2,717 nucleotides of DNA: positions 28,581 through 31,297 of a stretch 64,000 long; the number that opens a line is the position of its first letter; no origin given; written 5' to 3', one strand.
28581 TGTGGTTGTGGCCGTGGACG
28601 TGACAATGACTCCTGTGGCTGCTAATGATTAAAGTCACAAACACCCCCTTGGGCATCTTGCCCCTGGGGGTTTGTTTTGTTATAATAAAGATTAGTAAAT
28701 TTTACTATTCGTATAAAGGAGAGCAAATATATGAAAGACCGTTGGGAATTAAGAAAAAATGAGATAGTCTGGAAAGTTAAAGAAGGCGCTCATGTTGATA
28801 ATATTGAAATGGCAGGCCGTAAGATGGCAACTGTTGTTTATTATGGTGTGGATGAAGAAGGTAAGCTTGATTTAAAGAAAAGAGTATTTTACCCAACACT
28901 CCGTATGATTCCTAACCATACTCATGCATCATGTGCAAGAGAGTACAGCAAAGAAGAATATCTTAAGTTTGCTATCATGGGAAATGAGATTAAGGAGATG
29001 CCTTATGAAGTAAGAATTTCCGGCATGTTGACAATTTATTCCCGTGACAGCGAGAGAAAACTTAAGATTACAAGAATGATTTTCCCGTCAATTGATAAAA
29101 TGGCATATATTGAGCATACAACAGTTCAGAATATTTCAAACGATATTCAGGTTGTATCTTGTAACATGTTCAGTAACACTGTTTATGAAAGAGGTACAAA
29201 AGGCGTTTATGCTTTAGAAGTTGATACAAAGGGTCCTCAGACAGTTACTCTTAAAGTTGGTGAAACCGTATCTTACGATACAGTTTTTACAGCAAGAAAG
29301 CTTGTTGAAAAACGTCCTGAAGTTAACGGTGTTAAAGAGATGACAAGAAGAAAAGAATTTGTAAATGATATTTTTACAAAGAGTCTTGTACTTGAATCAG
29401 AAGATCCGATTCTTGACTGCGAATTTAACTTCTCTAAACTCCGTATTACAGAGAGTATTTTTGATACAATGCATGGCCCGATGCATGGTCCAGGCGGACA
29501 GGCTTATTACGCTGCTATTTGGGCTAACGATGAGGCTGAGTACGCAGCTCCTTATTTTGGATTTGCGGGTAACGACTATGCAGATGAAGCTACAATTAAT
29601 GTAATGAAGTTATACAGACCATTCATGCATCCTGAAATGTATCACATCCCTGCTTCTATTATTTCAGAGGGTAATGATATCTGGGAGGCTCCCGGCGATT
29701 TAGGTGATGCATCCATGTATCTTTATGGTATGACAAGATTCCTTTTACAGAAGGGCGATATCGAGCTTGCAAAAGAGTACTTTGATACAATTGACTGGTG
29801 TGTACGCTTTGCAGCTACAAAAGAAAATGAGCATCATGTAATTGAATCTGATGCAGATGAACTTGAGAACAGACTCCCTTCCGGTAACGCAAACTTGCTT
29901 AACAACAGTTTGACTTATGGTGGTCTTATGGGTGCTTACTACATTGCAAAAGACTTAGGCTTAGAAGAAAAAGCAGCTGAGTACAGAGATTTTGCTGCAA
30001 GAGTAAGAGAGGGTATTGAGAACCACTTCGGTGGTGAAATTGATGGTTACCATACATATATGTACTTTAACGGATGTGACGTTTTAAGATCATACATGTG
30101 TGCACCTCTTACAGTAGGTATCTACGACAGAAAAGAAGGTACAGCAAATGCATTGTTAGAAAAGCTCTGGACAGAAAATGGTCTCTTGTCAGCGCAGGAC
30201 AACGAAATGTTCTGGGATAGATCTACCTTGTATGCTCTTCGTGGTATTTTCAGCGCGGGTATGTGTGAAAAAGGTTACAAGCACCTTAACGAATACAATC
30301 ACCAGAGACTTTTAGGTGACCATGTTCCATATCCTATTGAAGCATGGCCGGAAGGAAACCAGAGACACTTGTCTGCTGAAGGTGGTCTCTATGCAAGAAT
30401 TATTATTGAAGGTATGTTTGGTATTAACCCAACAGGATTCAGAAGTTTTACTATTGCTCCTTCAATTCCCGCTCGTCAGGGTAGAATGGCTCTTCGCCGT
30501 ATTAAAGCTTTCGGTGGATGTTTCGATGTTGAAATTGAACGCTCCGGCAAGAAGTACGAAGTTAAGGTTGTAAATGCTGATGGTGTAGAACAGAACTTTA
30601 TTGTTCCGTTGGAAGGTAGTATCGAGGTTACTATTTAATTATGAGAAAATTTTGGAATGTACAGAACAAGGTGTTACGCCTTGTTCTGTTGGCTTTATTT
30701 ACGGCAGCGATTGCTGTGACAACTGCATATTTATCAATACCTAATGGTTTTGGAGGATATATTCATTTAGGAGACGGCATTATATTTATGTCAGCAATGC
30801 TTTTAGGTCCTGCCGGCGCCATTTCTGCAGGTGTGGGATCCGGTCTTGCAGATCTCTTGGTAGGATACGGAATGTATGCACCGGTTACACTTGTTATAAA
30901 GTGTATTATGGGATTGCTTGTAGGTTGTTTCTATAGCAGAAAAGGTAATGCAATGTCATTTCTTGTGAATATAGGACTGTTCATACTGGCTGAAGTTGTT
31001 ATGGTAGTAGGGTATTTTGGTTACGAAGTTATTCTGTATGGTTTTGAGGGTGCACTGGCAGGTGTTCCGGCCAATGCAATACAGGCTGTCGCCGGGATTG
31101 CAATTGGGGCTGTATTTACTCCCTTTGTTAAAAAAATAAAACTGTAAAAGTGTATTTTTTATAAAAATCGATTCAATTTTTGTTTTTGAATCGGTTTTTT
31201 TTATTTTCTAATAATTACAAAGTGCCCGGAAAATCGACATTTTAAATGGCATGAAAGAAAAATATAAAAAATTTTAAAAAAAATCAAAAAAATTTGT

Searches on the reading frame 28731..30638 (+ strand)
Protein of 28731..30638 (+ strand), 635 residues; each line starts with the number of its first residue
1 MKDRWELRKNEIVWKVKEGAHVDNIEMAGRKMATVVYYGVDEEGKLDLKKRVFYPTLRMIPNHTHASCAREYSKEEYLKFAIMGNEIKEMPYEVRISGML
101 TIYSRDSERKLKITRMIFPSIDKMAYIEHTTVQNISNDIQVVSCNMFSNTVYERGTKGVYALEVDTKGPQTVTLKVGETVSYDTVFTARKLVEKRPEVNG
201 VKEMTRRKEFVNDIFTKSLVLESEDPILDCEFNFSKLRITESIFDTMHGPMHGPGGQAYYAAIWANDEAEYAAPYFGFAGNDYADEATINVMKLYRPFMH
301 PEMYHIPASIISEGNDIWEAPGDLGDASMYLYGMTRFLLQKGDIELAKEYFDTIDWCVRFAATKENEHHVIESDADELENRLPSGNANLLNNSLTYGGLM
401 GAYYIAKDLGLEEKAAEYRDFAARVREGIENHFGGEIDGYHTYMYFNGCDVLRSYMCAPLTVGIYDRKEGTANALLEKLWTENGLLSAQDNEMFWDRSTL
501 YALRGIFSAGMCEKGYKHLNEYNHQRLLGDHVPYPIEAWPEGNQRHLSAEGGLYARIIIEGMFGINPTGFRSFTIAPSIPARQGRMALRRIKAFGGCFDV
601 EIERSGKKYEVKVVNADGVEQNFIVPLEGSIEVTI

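Call 7: search_protein_families(library=pfam, proteins=[window:28731-30638:+])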
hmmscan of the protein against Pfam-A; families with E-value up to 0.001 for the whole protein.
window:28731-30638:+ (635 aa): 0 families

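Call 10: search_protein_families(library=ncbifam, proteins=[window:28731-30638:+], max_evalue=0.01)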
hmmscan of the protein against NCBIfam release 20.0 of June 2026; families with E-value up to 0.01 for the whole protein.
window:28731-30638:+ (635 aa): 1 family
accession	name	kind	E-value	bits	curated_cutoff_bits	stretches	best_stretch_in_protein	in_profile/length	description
TIGR01577.1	oligosac_amyl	hypoth_equivalog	0.0025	16.5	820.7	1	330-433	358-457/616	oligosaccharide amylase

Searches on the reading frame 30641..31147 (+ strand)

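Call 7: search_protein_families(library=pfam, proteins=[window:30641-31147:+])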
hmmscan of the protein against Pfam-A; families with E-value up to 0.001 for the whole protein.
window:30641-31147:+ (168 aa): 1 family
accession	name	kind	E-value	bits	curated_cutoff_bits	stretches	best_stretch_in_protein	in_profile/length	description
PF07155.17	ECF-ribofla_trS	-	4.7e-28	98.8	26.7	1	9-160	2-167/172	ECF-type riboflavin transporter, S component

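Call 10: search_protein_families(library=ncbifam, proteins=[window:30641-31147:+], max_evalue=0.01)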
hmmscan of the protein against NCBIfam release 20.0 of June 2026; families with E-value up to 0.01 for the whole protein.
window:30641-31147:+ (168 aa): 3 families
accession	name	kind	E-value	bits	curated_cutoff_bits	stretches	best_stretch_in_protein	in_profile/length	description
TIGR04002.1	TIGR04002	hypoth_equivalog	7.4e-19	68.4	120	1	20-155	1-136/151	TIGR04002 family protein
TIGR04522.1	EcfS_MSC_0063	hypoth_equivalog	3.3e-10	40.1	60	1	11-160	9-149/152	putative energy coupling factor transporter S component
TIGR04518.1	ECF_S_folT_fam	subfamily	2.8e-06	27.2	60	1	11-122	4-116/163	folate family ECF transporter S component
